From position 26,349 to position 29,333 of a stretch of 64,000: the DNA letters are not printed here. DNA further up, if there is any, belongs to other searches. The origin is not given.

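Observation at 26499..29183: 894 aa secreted mosaic: NHL propeller, four cysteine-rich 51 aa repeats encoded by a 150 bp DNA tandem repeat, and a beta-helix-like tail, embedded between cytochromes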

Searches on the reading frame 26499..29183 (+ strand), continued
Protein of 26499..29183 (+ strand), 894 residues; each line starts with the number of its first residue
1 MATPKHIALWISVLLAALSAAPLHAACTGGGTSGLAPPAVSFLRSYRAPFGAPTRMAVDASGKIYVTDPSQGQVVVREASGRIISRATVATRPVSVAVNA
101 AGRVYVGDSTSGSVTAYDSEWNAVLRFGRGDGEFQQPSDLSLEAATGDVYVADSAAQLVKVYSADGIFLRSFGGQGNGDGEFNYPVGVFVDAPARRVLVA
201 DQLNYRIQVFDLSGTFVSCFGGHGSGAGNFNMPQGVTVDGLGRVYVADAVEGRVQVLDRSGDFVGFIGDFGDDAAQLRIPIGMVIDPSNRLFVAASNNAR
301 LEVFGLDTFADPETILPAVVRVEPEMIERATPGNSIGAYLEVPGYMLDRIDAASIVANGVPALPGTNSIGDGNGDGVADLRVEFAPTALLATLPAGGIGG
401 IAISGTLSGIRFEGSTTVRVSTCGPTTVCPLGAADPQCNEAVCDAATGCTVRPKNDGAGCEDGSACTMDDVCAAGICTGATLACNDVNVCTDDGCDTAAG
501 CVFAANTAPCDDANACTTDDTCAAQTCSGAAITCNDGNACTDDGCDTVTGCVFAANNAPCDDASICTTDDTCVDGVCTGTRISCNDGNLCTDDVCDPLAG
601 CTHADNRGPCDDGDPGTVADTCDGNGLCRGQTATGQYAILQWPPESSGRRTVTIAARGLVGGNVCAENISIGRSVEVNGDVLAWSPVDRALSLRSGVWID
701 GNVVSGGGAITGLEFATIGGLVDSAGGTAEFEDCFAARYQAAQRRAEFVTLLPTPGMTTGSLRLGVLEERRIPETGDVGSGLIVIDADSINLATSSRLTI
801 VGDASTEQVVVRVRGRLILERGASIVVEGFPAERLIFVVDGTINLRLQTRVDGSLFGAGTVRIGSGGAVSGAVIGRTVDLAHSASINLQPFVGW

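Call 9: find_encoding_contigs(protein=window:26499-29183:+, flank=10000, max_places=6)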
Protein window:26499-29183:+ (894 aa): 12 contigs read that carry it; 5 places shown.
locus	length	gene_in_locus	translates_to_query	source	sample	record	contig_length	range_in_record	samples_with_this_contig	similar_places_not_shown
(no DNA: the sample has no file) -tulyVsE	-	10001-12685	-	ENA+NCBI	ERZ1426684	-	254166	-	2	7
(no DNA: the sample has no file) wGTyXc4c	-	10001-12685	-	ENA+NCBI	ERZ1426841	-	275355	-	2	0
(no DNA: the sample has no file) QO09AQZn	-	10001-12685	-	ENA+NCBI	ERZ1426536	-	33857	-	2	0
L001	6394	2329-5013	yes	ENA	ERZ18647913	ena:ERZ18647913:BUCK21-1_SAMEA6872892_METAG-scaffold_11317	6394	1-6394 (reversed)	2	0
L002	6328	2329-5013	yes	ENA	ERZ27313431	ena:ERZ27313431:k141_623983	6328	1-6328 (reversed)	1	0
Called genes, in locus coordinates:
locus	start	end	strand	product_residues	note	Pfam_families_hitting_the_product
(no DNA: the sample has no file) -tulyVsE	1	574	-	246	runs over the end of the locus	-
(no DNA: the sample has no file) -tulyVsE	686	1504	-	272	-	PF13622:4HBT_3, PF20789:4HBT_3C, PF02551:Acyl_CoA_thio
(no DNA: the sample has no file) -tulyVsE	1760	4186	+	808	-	PF17764:PriA_3primeBD, PF00270:DEAD, PF04851:ResIII, PF00271:Helicase_C (faint), PF18319:Zn_ribbon_PriA, PF18074:PriA_C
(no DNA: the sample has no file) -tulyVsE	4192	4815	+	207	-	PF01327:Pep_deformylase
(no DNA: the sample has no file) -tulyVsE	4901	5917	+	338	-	PF00551:Formyl_trans_N, PF02911:Formyl_trans_C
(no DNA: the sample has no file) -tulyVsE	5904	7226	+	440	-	PF01029:NusB, PF22458:RsmF-B_ferredox, PF01728:FtsJ (weak), PF01189:Methyltr_RsmB-F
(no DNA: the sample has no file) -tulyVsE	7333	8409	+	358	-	PF01292:Ni_hydr_CYTB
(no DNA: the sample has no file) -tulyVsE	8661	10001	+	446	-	PF02085:Cytochrom_CIII (faint), PF14522:Cytochrome_C7 (faint), PF14537:Cytochrom_c3_2 (faint)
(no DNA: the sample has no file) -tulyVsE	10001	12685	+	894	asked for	PF01436:NHL (faint), PF08450:SGL (faint), PF23981:DUF7305 (faint), PF17170:DUF5128 (weak), PF00526:Dicty_CTDC (weak)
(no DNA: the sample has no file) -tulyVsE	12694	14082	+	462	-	PF14537:Cytochrom_c3_2 (faint), PF09699:Paired_CXXCH_1 (faint)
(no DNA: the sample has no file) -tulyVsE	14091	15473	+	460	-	PF14537:Cytochrom_c3_2 (faint), PF09699:Paired_CXXCH_1 (weak), PF14522:Cytochrome_C7 (faint), PF22113:Mtrc-MtrF_II-IV_dom (weak)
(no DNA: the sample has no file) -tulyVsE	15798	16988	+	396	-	PF01731:Arylesterase (faint), PF03022:MRJP (faint), PF08450:SGL (weak), PF25021:TEN_NHL (faint), PF01436:NHL (faint), PF06739:SBBP (faint), PF17170:DUF5128 (weak)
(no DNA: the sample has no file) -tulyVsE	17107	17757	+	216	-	PF14537:Cytochrom_c3_2 (faint), PF14522:Cytochrome_C7 (faint), PF09699:Paired_CXXCH_1 (weak)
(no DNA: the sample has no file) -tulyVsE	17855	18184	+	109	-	PF14522:Cytochrome_C7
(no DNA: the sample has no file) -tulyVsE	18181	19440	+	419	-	PF02085:Cytochrom_CIII (faint), PF13435:Cytochrome_C554 (faint), PF14522:Cytochrome_C7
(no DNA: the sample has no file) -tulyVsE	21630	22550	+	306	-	PF08450:SGL (faint), PF17170:DUF5128 (faint), PF25021:TEN_NHL (faint), PF06739:SBBP (faint), PF01436:NHL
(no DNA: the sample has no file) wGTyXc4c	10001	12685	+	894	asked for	PF01436:NHL (faint), PF08450:SGL (faint), PF23981:DUF7305 (faint), PF17170:DUF5128 (weak), PF00526:Dicty_CTDC (weak)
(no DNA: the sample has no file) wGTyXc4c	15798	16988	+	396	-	PF01731:Arylesterase (faint), PF03022:MRJP (faint), PF08450:SGL (weak), PF25021:TEN_NHL (faint), PF01436:NHL (faint), PF06739:SBBP (faint), PF17170:DUF5128 (weak)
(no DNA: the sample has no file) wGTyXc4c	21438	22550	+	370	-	PF17170:DUF5128 (faint), PF08450:SGL (faint), PF25021:TEN_NHL (faint), PF06739:SBBP (faint), PF01436:NHL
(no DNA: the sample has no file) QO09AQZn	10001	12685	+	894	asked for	PF01436:NHL (faint), PF08450:SGL (faint), PF23981:DUF7305 (faint), PF17170:DUF5128 (weak), PF00526:Dicty_CTDC (weak)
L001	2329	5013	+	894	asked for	PF01436:NHL (faint), PF08450:SGL (faint), PF23981:DUF7305 (faint), PF17170:DUF5128 (weak), PF00526:Dicty_CTDC (weak)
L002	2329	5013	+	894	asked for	PF01436:NHL (faint), PF08450:SGL (faint), PF23981:DUF7305 (faint), PF17170:DUF5128 (weak), PF00526:Dicty_CTDC (weak)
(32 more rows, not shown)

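Call 22: find_encoding_contigs(protein=P0024, flank=10000, max_places=1)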
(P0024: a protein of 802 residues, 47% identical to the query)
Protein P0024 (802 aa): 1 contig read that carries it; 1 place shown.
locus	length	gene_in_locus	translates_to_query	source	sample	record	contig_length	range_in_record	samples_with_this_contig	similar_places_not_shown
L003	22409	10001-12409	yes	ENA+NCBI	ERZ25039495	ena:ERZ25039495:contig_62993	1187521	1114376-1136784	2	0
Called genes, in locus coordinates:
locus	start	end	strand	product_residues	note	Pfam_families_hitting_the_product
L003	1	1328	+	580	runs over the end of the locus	PF00884:Sulfatase (weak)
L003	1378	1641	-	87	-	PF02597:ThiS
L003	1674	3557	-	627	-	PF02730:AFOR_N, PF01314:AFOR_C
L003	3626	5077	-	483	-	PF00437:T2SSE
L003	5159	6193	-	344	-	PF12625:Arabinose_bd, PF12833:HTH_18, PF00165:HTH_AraC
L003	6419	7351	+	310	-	PF00903:Glyoxalase (weak)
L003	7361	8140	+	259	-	PF00106:adh_short, PF13561:adh_short_C2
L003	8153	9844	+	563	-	PF01266:DAO (weak), PF01494:FAD_binding_3, PF13450:NAD_binding_8 (faint), PF21274:Rng_hyd_C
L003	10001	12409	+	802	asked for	PF25021:TEN_NHL (faint), PF01436:NHL (faint), PF06739:SBBP (faint), PF01731:Arylesterase (faint), PF08450:SGL (weak), PF17170:DUF5128 (faint), PF00526:Dicty_CTDC (weak)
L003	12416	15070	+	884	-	PF14522:Cytochrome_C7 (faint), PF14537:Cytochrom_c3_2 (faint), PF22113:Mtrc-MtrF_II-IV_dom (faint), PF09699:Paired_CXXCH_1 (weak)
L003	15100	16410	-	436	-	PF00037:Fer4 (faint), PF12797:Fer4_2 (faint), PF13237:Fer4_10, PF14697:Fer4_21, PF12838:Fer4_7 (weak), PF13187:Fer4_9 (weak), PF07992:Pyr_redox_2, PF13738:Pyr_redox_3, +8 more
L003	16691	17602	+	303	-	-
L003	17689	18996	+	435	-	PF02085:Cytochrom_CIII (faint), PF14537:Cytochrom_c3_2 (faint), PF14522:Cytochrome_C7 (weak)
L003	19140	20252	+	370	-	PF00058:Ldl_recept_b (faint), PF01731:Arylesterase (faint), PF08450:SGL, PF25021:TEN_NHL (faint), PF06739:SBBP (faint), PF01436:NHL (weak), PF17170:DUF5128 (weak)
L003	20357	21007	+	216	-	PF14537:Cytochrom_c3_2 (faint), PF14522:Cytochrome_C7 (faint), PF09699:Paired_CXXCH_1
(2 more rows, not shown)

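Call 23: find_encoding_contigs(protein=P0011, flank=10000, max_places=1)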
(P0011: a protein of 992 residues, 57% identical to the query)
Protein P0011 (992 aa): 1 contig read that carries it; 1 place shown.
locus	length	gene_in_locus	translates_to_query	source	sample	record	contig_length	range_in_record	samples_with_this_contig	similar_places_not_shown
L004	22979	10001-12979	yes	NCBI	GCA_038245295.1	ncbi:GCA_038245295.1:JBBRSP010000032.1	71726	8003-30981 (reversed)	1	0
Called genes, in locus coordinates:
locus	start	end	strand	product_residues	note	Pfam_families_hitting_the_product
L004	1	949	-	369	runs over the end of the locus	PF01408:GFO_IDH_MocA, PF02894:GFO_IDH_MocA_C, PF22725:GFO_IDH_MocA_C3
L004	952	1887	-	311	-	PF09995:MPAB_Lcp_cat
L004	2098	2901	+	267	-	PF00459:Inositol_P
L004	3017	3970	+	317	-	PF02423:OCD_Mu_crystall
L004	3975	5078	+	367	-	PF07883:Cupin_2 (faint), PF02311:AraC_binding (weak)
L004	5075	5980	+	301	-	PF00701:DHDPS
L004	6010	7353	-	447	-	PF12838:Fer4_7 (faint), PF00037:Fer4 (faint), PF12797:Fer4_2 (weak), PF13237:Fer4_10, PF14697:Fer4_21, PF13187:Fer4_9 (weak), PF07992:Pyr_redox_2, PF13738:Pyr_redox_3, +7 more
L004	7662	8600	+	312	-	-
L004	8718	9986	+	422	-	PF02085:Cytochrom_CIII (faint), PF09699:Paired_CXXCH_1 (faint), PF14522:Cytochrome_C7 (faint), PF14537:Cytochrom_c3_2 (faint)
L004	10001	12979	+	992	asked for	PF01436:NHL (faint), PF17170:DUF5128 (faint), PF00526:Dicty_CTDC (weak), PF11999:Ice_binding (weak)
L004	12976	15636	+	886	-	PF09699:Paired_CXXCH_1 (faint), PF14522:Cytochrome_C7 (faint), PF14537:Cytochrom_c3_2 (faint)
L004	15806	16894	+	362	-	PF25021:TEN_NHL (faint), PF01731:Arylesterase (faint), PF08450:SGL (weak), PF01436:NHL (faint), PF03022:MRJP (faint), PF06739:SBBP (faint), PF17170:DUF5128 (weak)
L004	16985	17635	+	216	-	PF14537:Cytochrom_c3_2 (faint), PF14522:Cytochrome_C7 (faint), PF09699:Paired_CXXCH_1 (weak)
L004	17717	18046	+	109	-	PF14522:Cytochrome_C7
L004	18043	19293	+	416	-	PF02085:Cytochrom_CIII (faint), PF14522:Cytochrome_C7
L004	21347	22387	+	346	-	PF08450:SGL (faint), PF25021:TEN_NHL (faint), PF17170:DUF5128 (faint), PF01436:NHL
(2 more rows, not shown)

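Call 35: find_related_loci(query=A1, collection=genome_contigs, flank=10000)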
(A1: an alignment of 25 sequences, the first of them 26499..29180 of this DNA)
Query A1 (894 aa) in genome_contigs; peptide patterns used: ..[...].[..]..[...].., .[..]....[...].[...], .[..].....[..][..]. (x = any residue, [..] = any of these).
599 stretches matched a pattern (row limit reached: there are more); 433 encode a relative of the query (tblastn E <= 1e-3); the best 80 are kept; 80 distinct loci.
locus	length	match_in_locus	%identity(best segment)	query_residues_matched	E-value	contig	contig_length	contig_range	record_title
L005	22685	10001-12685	73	1-894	0e+0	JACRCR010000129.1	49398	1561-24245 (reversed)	MAG: Deltaproteobacteria bacterium isolate NC_groundwater_1651_Pr3_B-0.1um_66_31 SR-2_scaffold_141_1241869, whole genome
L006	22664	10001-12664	55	6-894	0e+0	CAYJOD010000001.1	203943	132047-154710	MAG TPA_asm: uncultured Candidatus Binatia bacterium isolate ERP124720_co1_58 genome assembly, contig: NODE_72_length_20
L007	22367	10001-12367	47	2-894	0e+0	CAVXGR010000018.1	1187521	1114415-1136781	MAG: uncultured delta proteobacterium isolate MFD02416.bin.1.411 genome assembly, contig: contig_62993, whole genome sho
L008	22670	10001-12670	54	1-894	0e+0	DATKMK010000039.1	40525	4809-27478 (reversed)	MAG TPA_asm: Candidatus Binatia bacterium isolate SMAG_U14709 k141_66588, whole genome shotgun sequence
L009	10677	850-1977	56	410-635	3e-53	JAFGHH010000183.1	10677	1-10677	MAG: Deltaproteobacteria bacterium isolate Zod_Metabat.1445 k87_3110719, whole genome shotgun sequence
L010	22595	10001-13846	52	430-649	2e-47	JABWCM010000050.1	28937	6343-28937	MAG: Myxococcales bacterium isolate MAG_56 scaffold_1449, whole genome shotgun sequence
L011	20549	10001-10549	54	438-630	1e-47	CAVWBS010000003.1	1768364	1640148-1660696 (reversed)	MAG: uncultured delta proteobacterium isolate MFD05442.bin.2.52 genome assembly, contig: contig_4772, whole genome shotg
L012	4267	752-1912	53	410-635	3e-45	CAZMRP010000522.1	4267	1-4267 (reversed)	MAG TPA_asm: uncultured Myxococcales bacterium isolate binchicken_co60_5 genome assembly, contig: NODE_31494_length_4267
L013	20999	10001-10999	53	424-637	3e-45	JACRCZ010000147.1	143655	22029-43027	MAG: Deltaproteobacteria bacterium isolate NC_groundwater_1659_Pr3_B-0.1um_72_20 SR-2_scaffold_141_3904263, whole genome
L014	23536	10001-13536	43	409-637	1e-42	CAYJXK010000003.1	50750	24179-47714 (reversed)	MAG TPA_asm: uncultured Gammaproteobacteria bacterium isolate ERP125453_co1_500 genome assembly, contig: NODE_457_length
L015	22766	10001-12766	46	435-630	9e-42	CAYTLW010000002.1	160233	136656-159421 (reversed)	MAG TPA_asm: uncultured Enterobacteriaceae bacterium isolate binchicken_co141_175 genome assembly, contig: NODE_186_leng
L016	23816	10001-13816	53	424-630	3e-41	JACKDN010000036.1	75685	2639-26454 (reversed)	MAG: Myxococcales bacterium isolate HK-STAS-MYXO-8 HK-STAS-MYXO-8_36, whole genome shotgun sequence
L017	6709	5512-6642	49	409-634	3e-41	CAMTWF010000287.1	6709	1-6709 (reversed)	MAG: uncultured delta proteobacterium isolate G04_MAG_00019 genome assembly, contig: G04_MAG_00019_000000000300, whole g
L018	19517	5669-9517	52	435-675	2e-42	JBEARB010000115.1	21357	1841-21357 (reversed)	MAG: Pseudomonadota bacterium isolate muddycreek_2019_sw_WHONDRS-S19S_0082_B_bin.95 scaffold_582964, whole genome shotgu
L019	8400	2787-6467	49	428-636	4e-40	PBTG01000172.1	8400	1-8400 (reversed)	MAG: Myxococcales bacterium isolate NP66 MHASMcontig_95309, whole genome shotgun sequence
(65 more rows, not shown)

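Call 56: search_solved_structures(query=window:26499-29180:+, max_evalue=0.01)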
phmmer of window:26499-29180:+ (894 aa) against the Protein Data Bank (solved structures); distinct sequences matched with E-value up to 0.01: 47.
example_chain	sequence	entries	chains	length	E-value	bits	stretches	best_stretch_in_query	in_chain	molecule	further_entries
6d69_A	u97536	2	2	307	4.7e-50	174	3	166-305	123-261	NHL Repeat Region of D. melanogaster Thin | Thin, isoform D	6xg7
6fpt_A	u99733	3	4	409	7.8e-43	150.1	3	160-256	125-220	E3 ubiquitin-protein ligase TRIM71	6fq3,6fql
8j72_A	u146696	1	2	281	3.3e-41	144.8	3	150-267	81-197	E3 ubiquitin-protein ligase TRIM71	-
9jur_A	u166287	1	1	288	2.4e-40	141.9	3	161-255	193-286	E3 ubiquitin-protein ligase TRIM71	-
7qrx_A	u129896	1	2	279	2.4e-40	141.9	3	168-255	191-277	E3 ubiquitin-protein ligase TRIM71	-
7b96_A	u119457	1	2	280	1.8e-31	112.5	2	130-304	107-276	Isoform 2 of Tripartite motif-containing protein 2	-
7b2r_A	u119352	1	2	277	1.8e-31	112.5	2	130-302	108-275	Tripartite motif-containing protein 2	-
7qrv_A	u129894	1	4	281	1.8e-31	112.5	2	130-304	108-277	Tripartite motif-containing protein 2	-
7qrw_A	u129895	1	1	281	7.2e-31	110.5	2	93-249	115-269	Isoform 4 of Tripartite motif-containing protein 3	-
4zlr_A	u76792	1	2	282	7.7e-22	80.7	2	126-294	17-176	Brain tumor protein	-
5ex7_A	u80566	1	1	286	8.2e-22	80.6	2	126-294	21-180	Brain tumor protein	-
1q7f_A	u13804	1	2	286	8.2e-22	80.6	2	126-294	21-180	brain tumor CG10719-PA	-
3wwa_A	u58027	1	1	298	3.9e-14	55.2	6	51-115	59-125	Pizza7H protein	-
7zph_A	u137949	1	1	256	2.3e-13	52.6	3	51-115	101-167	Pizza6-TNK-RSH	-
6ren_A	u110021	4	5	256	6.6e-13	51.1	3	51-115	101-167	3fPizza6-SH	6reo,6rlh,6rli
3vn3_A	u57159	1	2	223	0.0015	20.2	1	792-886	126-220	Antifreeze protein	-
5b5h_A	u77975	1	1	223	0.0017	20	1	793-883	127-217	Antifreeze protein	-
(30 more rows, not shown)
